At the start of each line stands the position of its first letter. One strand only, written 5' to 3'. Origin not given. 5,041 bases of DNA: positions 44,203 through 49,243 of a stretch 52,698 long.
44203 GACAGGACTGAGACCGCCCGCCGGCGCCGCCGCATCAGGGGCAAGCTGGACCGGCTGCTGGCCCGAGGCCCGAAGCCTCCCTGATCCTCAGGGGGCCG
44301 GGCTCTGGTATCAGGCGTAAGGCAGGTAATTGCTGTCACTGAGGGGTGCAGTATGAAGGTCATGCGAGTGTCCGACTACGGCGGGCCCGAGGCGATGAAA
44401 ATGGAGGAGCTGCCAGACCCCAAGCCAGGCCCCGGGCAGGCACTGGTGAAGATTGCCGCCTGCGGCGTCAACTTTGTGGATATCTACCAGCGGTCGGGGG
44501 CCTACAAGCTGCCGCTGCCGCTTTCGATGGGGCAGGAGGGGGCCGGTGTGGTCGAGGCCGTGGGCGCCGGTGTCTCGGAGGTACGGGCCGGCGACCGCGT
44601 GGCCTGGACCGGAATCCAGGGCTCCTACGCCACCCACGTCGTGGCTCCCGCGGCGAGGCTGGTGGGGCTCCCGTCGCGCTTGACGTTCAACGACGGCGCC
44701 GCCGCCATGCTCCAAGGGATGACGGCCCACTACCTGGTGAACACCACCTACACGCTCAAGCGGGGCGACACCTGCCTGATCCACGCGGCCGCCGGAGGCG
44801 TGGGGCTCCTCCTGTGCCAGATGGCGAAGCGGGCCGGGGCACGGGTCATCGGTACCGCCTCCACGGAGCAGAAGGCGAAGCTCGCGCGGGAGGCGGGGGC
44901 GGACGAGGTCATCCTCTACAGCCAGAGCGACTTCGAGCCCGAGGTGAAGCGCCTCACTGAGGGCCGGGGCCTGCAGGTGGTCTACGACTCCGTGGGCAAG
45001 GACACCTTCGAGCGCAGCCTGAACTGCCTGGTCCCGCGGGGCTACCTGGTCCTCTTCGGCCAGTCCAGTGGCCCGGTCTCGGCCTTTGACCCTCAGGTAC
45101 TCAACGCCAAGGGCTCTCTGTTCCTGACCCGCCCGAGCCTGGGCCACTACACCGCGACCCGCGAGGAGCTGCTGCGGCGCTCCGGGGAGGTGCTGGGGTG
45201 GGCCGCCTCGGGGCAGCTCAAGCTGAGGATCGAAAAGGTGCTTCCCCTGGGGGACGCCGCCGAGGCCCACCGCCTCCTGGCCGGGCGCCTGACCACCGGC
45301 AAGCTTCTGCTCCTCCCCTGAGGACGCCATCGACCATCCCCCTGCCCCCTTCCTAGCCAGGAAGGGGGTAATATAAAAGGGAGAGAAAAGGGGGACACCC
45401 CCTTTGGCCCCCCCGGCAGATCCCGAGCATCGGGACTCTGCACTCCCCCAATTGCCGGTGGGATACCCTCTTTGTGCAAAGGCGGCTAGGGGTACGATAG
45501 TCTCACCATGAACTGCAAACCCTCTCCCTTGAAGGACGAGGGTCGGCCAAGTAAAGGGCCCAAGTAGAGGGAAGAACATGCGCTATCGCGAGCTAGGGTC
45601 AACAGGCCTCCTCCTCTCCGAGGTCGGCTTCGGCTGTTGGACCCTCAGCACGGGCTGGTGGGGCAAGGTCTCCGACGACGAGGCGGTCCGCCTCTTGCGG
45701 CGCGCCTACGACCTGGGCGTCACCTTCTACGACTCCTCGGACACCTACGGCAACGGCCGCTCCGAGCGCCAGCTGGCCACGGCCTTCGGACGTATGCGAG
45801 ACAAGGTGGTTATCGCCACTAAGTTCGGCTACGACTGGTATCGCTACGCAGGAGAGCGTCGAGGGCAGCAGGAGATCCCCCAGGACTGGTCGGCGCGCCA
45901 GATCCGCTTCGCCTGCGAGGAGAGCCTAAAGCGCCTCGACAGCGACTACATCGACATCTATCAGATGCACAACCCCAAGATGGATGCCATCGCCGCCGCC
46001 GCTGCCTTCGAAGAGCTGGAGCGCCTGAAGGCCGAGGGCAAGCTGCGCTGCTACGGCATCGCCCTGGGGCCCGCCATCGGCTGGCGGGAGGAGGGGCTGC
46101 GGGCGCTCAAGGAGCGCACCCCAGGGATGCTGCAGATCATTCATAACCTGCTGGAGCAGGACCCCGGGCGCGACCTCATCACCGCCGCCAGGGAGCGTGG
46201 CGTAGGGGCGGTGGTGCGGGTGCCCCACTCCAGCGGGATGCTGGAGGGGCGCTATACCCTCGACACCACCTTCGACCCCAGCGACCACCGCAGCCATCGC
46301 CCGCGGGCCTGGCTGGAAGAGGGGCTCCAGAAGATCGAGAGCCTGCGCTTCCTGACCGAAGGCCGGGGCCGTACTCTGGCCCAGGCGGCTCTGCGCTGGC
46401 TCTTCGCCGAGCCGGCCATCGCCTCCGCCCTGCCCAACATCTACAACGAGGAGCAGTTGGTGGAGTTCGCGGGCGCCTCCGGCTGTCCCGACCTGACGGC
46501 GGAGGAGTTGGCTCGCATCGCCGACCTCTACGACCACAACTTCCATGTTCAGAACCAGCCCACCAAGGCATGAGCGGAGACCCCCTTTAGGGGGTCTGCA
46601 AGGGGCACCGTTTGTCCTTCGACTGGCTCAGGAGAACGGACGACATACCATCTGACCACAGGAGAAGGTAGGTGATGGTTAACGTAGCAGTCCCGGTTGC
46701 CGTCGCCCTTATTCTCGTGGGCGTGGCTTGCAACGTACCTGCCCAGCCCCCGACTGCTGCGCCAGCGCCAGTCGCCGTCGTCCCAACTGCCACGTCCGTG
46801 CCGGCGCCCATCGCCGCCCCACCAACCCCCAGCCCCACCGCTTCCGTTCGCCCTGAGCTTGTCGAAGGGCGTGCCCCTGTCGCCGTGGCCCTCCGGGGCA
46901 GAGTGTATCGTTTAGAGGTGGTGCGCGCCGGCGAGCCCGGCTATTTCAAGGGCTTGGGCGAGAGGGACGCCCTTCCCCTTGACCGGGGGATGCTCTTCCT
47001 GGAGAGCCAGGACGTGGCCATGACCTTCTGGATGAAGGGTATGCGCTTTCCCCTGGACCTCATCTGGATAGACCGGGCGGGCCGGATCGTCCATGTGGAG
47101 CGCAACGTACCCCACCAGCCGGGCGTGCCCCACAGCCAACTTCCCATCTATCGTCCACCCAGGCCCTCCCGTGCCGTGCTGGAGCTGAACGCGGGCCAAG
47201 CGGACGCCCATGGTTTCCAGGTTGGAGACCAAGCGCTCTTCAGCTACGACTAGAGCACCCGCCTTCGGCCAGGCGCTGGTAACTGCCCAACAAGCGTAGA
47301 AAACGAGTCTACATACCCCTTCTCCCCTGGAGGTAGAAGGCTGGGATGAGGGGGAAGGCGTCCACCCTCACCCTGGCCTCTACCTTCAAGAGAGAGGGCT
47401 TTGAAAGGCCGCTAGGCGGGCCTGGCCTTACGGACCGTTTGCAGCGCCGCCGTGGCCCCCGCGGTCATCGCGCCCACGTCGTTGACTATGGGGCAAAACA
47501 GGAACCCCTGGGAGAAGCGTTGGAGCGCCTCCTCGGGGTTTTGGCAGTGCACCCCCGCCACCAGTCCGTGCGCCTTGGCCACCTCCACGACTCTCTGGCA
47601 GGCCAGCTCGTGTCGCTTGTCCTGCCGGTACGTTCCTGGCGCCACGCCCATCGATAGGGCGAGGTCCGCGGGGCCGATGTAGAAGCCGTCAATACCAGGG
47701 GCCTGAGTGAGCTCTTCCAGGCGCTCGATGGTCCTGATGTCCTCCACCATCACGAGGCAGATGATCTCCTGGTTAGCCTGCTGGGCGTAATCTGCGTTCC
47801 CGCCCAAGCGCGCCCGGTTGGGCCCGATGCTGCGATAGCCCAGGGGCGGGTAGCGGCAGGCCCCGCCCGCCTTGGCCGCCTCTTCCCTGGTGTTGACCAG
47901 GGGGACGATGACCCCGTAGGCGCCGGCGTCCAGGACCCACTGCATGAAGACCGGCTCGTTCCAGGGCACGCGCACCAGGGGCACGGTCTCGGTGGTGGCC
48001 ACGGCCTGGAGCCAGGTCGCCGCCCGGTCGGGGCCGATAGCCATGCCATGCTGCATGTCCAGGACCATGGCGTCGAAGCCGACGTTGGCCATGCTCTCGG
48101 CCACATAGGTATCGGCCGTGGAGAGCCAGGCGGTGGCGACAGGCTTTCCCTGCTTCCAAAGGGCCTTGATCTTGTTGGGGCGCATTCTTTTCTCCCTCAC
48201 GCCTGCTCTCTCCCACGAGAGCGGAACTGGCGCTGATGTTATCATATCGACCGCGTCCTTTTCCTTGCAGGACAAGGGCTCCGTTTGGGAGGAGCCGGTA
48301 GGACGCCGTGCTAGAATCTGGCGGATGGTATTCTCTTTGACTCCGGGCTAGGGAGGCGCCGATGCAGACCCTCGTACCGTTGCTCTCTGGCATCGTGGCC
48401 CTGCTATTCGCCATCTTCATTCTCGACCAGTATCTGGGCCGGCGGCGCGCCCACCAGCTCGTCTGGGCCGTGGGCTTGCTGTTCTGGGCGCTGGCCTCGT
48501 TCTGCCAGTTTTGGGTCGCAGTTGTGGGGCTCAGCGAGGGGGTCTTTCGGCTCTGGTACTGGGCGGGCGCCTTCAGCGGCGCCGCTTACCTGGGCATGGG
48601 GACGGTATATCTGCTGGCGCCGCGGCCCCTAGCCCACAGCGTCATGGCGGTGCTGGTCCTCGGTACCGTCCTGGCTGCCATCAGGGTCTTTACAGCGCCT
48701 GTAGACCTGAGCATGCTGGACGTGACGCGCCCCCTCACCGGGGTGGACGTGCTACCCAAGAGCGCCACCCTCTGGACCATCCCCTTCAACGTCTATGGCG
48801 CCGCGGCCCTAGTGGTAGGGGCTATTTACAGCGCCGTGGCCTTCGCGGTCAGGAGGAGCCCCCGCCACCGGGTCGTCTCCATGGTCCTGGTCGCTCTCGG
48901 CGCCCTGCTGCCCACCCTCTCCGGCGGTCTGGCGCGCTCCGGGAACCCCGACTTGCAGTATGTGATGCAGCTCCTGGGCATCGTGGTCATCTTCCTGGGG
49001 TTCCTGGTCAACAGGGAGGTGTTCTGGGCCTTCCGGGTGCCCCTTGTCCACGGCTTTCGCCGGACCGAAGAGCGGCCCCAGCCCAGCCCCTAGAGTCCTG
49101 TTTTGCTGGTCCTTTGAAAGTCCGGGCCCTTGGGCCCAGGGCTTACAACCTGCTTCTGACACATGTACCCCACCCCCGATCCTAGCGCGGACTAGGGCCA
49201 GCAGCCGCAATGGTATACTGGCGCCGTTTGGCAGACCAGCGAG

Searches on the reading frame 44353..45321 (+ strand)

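Call 26: search_protein_families(library=pfam, proteins=[window:44353-45321:+])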
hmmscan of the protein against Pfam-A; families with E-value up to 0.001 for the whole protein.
window:44353-45321:+ (322 aa): 3 families
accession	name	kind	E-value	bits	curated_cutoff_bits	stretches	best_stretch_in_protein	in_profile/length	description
PF00107.32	ADH_zinc_N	-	2.9e-28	98.8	31.8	1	149-253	1-105/129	Zinc-binding dehydrogenase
PF13602.12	ADH_zinc_N_2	-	9.8e-22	78.8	27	1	182-320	2-134/134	Zinc-binding dehydrogenase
PF08240.17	ADH_N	-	4.2e-18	66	23.5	1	26-107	1-103/104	Alcohol dehydrogenase GroES-like domain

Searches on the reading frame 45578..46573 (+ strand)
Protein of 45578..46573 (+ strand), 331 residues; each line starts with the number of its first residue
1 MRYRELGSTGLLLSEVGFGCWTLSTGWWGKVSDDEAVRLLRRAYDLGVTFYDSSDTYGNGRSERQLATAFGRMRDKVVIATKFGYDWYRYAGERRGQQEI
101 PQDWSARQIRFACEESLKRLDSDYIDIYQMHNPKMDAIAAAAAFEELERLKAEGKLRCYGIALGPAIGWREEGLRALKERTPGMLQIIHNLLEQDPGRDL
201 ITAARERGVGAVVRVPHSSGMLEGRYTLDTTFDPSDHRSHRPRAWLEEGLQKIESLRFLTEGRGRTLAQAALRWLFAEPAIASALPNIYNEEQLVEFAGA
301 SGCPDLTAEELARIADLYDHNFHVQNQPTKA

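Call 26: search_protein_families(library=pfam, proteins=[window:45578-46573:+])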
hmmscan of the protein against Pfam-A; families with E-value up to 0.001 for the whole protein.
window:45578-46573:+ (331 aa): 1 family
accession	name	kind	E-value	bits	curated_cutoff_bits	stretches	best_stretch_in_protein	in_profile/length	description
PF00248.27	Aldo_ket_red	-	1.4e-54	185.6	24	1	15-318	1-290/291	Aldo/keto reductase family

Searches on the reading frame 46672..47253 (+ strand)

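Call 26: search_protein_families(library=pfam, proteins=[window:46672-47253:+])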
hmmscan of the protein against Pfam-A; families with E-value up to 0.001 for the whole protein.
window:46672-47253:+ (193 aa): 1 family
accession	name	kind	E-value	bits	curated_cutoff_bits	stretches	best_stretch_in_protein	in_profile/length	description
PF02643.20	DUF192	-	4.9e-24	84.7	27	1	92-187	13-93/96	Uncharacterized ACR, COG1430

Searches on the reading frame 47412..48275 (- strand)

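Call 26: search_protein_families(library=pfam, proteins=[window:47412-48275:-])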
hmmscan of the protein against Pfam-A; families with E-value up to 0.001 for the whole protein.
window:47412-48275:- (287 aa): 1 family
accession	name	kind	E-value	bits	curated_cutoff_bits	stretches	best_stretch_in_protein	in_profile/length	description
PF03328.21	HpcH_HpaI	-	2.8e-27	95.9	25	1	49-240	4-187/221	HpcH/HpaI aldolase/citrate lyase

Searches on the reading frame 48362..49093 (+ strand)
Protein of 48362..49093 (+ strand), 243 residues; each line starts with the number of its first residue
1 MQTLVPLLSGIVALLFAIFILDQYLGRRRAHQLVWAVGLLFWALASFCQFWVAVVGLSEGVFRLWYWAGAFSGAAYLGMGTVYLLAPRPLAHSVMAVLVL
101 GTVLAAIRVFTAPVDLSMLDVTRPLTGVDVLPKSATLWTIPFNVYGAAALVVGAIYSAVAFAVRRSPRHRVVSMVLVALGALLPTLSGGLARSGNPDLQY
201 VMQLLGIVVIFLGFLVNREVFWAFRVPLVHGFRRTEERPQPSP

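Call 58: search_protein_families(library=pfam, proteins=[window:48362-49093:+])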
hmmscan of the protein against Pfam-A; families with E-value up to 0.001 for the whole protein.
window:48362-49093:+ (243 aa): 1 family
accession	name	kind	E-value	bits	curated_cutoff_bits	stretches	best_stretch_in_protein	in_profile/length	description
PF16927.11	HisKA_7TM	-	0.0005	20.4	28.6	1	7-215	3-213/224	N-terminal 7TM region of histidine kinase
